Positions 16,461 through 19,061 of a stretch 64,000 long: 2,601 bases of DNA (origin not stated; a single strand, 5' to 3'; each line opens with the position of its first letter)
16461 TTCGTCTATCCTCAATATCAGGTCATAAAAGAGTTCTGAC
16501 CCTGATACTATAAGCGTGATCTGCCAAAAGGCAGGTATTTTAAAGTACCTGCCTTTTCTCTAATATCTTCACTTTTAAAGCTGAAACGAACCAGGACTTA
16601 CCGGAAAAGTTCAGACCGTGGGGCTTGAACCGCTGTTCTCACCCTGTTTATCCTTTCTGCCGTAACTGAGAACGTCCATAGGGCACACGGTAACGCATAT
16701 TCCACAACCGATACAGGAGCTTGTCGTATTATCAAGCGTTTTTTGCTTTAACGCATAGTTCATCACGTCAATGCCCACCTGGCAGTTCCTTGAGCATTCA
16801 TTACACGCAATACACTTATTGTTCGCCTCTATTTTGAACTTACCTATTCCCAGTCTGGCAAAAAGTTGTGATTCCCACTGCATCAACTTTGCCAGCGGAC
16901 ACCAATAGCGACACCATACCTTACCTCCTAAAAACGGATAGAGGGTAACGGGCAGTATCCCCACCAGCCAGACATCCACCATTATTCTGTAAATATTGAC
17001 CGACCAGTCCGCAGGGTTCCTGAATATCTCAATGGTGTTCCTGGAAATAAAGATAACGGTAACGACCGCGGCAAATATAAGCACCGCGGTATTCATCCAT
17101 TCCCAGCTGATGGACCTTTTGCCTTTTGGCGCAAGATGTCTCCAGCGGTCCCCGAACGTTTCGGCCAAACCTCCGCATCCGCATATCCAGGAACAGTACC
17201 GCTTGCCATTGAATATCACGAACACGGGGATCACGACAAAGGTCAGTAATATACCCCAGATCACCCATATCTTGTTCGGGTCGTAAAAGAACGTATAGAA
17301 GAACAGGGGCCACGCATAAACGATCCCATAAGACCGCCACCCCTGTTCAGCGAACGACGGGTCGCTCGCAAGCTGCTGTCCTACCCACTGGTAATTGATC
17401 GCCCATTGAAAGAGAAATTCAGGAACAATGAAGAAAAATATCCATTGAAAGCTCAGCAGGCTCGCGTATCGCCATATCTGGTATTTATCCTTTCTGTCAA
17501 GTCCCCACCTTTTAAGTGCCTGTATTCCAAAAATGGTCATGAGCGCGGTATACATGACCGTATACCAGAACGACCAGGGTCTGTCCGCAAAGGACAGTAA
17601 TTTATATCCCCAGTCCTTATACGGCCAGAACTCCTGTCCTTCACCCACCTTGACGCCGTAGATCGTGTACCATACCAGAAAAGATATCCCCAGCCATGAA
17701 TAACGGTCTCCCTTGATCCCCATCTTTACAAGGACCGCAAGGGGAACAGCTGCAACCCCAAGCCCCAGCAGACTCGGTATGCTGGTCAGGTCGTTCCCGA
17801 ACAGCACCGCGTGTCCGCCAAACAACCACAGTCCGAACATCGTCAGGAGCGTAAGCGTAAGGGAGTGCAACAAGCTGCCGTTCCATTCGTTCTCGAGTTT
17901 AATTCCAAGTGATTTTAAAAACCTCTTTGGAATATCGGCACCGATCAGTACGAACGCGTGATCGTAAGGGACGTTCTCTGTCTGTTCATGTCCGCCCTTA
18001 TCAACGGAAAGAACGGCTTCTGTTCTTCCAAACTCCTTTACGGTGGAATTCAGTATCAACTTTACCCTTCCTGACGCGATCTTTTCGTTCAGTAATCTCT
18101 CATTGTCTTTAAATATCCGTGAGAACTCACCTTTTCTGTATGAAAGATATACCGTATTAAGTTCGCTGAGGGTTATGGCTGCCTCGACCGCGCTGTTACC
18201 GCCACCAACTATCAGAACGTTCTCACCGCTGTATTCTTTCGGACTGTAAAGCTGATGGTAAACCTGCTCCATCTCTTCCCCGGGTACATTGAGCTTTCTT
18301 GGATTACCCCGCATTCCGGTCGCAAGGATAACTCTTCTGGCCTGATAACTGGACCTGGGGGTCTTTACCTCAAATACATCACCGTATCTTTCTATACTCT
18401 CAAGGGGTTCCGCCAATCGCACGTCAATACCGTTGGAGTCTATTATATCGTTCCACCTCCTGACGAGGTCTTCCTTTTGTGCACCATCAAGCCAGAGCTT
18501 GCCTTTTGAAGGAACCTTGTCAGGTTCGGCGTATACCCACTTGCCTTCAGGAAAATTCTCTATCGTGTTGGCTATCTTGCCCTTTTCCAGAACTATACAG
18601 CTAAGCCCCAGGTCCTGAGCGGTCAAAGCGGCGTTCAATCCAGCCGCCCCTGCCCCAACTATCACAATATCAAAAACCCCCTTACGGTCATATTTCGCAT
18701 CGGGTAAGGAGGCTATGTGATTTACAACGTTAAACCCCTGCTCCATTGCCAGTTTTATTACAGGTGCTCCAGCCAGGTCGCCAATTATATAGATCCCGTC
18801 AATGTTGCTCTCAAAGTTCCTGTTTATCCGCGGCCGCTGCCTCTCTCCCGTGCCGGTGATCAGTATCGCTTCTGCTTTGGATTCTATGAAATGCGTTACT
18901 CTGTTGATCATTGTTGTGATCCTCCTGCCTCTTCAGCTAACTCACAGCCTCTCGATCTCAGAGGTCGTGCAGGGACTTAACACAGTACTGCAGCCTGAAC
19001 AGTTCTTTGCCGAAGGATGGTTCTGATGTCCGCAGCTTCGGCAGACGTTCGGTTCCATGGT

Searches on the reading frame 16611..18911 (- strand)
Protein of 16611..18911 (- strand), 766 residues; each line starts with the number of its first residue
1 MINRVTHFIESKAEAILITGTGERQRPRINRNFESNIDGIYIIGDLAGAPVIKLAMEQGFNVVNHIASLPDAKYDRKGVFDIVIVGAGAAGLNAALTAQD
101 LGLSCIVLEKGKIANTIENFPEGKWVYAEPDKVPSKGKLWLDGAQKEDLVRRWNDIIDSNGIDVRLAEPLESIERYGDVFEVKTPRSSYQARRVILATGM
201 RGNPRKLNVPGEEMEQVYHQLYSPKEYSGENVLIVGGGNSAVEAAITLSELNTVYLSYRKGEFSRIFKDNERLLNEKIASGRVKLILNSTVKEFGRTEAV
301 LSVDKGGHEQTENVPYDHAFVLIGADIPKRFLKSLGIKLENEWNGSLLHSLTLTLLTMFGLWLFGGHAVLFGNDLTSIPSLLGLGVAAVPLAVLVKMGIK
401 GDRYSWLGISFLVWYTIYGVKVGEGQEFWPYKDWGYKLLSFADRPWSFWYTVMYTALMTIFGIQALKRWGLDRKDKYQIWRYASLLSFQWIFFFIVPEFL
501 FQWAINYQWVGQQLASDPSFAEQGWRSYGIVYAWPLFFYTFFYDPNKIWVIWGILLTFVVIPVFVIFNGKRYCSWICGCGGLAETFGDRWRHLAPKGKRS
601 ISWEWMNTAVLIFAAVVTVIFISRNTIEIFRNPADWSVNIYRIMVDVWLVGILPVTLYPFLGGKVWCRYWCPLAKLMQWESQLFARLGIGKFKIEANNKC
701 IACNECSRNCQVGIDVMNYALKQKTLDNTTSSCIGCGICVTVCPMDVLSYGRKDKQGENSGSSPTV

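Call 21: search_protein_families(library=ncbifam, proteins=[window:16611-18911:-], max_evalue=1e-10)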
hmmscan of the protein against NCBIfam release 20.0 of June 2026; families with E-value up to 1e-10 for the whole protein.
window:16611-18911:- (766 aa): 10 families
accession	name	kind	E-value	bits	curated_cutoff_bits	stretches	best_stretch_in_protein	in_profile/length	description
TIGR04018.1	Bthiol_YpdA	hypoth_equivalog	4.9e-49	166.8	339.9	1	81-352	1-274/316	YpdA family putative bacillithiol disulfide reductase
TIGR01292.1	TRX_reduct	equivalog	2.5e-21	75.8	343.45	1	81-341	2-251/300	thioredoxin-disulfide reductase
TIGR01350.1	lipoamide_DH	equivalog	1.2e-16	60.5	408.8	0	181-341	120-285/461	dihydrolipoyl dehydrogenase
TIGR02163.1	napH_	subfamily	1.7e-15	57.2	213.05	1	557-750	66-253/255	NapH/MauN family ferredoxin-type protein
TIGR03140.1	AhpF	equivalog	1.2e-14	53.8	502.9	1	69-332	202-455/515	alkyl hydroperoxide reductase subunit F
NF007013.0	PRK09477.1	equivalog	3.6e-13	49.2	234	1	557-756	89-282/286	quinol dehydrogenase ferredoxin subunit NapH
NF040505.1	ArsO_flavin_mono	equivalog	1.9e-12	47.3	425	0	170-253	97-184/346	ArsO family NAD(P)H-dependent flavin-containing monooxygenase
NF004776.0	PRK06116.1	equivalog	9.7e-12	44.6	480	0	162-304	103-245/450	glutathione-disulfide reductase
TIGR03143.1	AhpF_homolog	hypoth_equivalog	1e-11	44.2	687.65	1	78-274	3-189/555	putative alkyl hydroperoxide reductase F subunit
TIGR00275.1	TIGR00275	subfamily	2.7e-11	42.9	183.8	0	137-204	96-163/401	aminoacetone oxidase family FAD-binding enzyme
